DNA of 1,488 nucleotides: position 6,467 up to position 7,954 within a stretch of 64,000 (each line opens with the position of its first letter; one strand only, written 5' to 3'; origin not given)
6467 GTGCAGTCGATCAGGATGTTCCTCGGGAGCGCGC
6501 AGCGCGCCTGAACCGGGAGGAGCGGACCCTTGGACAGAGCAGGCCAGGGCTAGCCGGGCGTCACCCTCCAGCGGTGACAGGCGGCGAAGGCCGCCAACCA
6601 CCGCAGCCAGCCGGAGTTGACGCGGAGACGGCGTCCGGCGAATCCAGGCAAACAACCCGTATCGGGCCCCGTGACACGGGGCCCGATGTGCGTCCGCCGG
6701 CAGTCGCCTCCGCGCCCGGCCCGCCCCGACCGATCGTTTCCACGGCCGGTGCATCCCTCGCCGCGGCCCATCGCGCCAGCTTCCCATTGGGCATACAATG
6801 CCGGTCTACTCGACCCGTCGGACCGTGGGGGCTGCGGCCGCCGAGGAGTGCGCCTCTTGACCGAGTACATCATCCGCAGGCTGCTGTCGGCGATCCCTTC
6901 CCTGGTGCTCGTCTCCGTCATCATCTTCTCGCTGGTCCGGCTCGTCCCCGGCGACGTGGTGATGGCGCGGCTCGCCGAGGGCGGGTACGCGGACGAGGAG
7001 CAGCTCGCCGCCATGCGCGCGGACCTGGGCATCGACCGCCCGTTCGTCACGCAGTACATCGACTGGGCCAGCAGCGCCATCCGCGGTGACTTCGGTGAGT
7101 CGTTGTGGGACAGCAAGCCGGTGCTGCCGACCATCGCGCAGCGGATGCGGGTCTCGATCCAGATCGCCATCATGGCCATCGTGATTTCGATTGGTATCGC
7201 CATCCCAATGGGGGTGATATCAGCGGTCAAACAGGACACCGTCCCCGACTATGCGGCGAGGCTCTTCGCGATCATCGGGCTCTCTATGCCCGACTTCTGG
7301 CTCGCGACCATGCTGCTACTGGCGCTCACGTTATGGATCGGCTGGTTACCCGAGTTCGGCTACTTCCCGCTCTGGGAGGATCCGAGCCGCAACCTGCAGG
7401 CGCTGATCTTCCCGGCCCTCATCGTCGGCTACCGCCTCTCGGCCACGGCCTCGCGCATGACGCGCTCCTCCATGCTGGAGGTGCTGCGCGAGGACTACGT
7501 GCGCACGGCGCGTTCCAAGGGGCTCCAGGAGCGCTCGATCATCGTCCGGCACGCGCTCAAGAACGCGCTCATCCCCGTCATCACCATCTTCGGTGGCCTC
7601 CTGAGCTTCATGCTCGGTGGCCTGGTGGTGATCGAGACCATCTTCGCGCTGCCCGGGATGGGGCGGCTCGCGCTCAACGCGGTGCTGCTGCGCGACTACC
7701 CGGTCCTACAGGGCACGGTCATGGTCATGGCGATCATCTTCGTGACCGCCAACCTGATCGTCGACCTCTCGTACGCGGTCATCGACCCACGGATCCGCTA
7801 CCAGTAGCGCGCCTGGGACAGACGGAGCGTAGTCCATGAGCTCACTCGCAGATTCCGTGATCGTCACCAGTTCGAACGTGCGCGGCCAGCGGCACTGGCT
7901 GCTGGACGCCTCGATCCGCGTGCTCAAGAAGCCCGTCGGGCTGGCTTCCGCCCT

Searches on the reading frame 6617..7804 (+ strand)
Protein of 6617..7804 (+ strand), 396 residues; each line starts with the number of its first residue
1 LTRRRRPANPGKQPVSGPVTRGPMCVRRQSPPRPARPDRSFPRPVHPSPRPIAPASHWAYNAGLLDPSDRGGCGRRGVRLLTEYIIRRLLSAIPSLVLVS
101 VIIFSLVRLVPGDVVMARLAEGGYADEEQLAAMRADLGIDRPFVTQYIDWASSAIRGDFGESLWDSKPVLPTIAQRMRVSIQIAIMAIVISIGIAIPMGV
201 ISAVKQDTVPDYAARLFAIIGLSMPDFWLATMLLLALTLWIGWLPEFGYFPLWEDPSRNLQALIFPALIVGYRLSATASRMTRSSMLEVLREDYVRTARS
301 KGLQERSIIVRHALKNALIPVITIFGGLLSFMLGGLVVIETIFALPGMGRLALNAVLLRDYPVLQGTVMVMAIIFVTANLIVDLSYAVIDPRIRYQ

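Call 40: search_protein_families(library=pfam, proteins=[window:6617-7804:+], max_evalue=0.1)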
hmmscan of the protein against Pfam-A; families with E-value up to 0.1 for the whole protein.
window:6617-7804:+ (396 aa): 3 families
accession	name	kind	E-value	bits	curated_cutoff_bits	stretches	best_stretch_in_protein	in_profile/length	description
PF00528.27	BPD_transp_1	-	3e-34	118.8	26.4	1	195-394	1-183/184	Binding-protein-dependent transport system inner membrane component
PF19300.4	BPD_transp_1_N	-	5.2e-12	46.4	23.8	1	83-157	3-75/114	Binding-prot-dependent transport system membrane comp, N-term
PF04625.18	DEC-1_N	-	0.03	13.8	29.2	0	271-313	321-364/403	DEC-1 protein, N-terminal region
